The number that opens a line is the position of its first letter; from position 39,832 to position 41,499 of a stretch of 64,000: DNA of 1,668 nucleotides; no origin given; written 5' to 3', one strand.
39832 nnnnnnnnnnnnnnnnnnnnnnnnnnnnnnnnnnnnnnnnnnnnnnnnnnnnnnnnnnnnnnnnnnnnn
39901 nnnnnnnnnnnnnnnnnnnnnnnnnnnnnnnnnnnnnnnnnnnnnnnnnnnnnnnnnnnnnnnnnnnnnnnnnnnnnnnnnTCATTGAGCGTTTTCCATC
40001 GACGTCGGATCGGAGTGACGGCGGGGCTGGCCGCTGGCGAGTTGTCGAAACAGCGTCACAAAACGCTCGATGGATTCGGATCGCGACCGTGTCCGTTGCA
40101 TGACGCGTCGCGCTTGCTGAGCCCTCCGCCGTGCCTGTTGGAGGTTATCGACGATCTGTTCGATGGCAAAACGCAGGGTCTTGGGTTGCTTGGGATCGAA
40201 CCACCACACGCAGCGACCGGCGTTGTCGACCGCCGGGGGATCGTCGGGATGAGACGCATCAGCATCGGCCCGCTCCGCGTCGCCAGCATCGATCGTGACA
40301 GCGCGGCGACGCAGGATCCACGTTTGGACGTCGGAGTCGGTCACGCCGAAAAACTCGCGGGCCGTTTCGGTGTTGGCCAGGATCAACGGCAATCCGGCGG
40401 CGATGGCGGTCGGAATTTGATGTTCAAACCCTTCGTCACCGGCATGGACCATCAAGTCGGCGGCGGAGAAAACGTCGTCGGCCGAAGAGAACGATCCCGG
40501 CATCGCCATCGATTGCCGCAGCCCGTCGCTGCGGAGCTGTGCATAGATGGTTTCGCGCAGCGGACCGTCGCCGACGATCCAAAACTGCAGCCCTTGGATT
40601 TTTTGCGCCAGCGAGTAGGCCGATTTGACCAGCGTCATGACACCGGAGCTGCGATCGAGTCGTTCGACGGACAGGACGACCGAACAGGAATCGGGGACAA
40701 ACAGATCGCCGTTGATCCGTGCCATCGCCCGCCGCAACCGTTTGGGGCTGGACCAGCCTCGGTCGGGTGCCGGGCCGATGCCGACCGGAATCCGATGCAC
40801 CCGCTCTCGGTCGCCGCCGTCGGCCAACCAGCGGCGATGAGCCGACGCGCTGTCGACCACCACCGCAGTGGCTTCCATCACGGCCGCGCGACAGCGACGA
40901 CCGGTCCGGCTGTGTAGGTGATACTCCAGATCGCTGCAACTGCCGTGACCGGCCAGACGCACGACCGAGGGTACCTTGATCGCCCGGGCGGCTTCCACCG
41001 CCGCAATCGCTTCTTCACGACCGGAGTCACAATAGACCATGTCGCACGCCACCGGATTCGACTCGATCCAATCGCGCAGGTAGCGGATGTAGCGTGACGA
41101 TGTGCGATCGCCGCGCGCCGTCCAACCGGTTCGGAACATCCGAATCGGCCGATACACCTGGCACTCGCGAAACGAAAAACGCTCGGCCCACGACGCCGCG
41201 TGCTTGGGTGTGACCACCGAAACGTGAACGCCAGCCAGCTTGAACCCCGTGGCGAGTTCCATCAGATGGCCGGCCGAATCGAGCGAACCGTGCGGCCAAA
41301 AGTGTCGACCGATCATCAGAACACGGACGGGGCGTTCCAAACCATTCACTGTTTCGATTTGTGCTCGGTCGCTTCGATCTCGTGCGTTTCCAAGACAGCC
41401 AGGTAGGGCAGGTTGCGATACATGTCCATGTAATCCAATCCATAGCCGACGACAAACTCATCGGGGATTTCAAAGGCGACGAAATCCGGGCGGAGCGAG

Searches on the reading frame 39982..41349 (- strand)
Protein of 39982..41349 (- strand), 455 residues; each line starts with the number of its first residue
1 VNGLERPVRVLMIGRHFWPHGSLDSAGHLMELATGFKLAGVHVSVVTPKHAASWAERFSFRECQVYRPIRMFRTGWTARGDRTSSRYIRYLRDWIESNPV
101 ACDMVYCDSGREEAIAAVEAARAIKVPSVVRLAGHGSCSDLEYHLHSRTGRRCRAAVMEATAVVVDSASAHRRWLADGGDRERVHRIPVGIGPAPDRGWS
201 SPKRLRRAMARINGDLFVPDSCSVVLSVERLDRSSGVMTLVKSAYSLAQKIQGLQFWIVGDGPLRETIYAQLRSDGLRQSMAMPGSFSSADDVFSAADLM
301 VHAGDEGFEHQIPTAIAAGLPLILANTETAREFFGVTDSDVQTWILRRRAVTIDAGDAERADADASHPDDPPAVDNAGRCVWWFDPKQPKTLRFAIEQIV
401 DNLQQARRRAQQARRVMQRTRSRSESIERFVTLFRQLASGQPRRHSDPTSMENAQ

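Call 75: search_protein_families(library=pfam, proteins=[window:39982-41349:-], max_evalue=0.00001)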
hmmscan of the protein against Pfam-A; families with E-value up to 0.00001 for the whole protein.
window:39982-41349:- (455 aa): 4 families
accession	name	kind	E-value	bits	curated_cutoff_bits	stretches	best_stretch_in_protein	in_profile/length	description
PF00534.26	Glycos_transf_1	-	8.7e-12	45.3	26.4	1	223-334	16-131/172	Glycosyl transferases group 1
PF13692.12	Glyco_trans_1_4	-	3.4e-11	44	27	1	224-334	3-115/142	Glycosyl transferases group 1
PF13579.12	Glyco_trans_4_4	-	2e-09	38.4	29.7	1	28-190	6-158/158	Glycosyl transferase 4-like domain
PF13439.12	Glyco_transf_4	-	3.8e-07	30.7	28.5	1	28-191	7-166/170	Glycosyltransferase Family 4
